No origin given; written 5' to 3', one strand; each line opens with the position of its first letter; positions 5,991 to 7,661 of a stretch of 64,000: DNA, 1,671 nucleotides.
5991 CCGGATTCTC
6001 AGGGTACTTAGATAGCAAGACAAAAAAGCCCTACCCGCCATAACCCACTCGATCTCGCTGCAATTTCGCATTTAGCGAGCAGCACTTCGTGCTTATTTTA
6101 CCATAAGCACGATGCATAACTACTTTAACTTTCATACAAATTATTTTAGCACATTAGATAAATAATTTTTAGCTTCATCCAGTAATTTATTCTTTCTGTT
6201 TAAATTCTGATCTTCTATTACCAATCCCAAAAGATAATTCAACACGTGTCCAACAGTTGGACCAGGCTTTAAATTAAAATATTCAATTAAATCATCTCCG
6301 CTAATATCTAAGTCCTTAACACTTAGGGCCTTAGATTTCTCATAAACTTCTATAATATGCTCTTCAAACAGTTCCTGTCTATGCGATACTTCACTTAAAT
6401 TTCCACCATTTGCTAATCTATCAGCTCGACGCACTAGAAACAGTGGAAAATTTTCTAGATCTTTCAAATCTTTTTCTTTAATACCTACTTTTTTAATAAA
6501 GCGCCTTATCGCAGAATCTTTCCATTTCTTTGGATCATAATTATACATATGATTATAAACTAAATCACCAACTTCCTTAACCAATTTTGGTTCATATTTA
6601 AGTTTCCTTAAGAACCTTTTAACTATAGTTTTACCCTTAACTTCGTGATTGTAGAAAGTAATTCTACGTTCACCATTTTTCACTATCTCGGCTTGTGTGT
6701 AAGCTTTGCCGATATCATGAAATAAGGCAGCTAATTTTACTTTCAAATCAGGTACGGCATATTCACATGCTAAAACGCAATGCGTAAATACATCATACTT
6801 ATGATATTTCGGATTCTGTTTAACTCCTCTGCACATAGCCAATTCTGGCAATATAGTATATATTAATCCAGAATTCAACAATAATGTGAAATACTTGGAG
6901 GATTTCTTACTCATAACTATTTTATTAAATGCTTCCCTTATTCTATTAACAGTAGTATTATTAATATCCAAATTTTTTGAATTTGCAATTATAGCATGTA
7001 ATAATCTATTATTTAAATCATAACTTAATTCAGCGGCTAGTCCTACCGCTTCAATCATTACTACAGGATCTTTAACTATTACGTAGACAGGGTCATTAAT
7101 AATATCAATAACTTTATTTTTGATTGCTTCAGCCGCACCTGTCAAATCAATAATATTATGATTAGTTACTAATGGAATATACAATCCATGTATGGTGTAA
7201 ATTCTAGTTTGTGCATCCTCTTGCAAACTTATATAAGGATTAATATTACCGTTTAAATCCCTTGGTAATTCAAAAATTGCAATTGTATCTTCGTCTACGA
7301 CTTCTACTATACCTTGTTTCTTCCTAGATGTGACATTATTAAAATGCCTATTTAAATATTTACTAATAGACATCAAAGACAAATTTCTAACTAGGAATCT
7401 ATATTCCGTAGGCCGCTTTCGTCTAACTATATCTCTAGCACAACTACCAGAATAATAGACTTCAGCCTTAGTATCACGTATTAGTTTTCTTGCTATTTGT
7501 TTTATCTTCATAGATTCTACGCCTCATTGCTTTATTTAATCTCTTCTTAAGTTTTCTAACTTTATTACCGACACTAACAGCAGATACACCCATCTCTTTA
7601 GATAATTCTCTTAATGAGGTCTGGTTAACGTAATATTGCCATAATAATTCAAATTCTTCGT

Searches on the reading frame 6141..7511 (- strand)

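Call 10: search_protein_families(library=phrogs, proteins=[window:6141-7511:-], max_evalue=0.001)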
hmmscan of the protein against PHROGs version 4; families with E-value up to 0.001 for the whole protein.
window:6141-7511:- (456 aa): 4 families
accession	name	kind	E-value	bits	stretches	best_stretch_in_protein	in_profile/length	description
phrog_2244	-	DNA, RNA and nucleotide metabolism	8.6e-23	82.4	1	95-444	84-388/392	tRNA nucleotidyltransferase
phrog_6931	-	unknown function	1.3e-08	35.4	1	259-355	61-147/343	-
phrog_24229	-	DNA, RNA and nucleotide metabolism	6.3e-05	23.5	1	96-210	105-218/245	tRNA nucleotidyltransferase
phrog_8467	-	other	0.00039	21.1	1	227-273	53-98/195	deoxyribonucleoside 5' monophosphate phosphatase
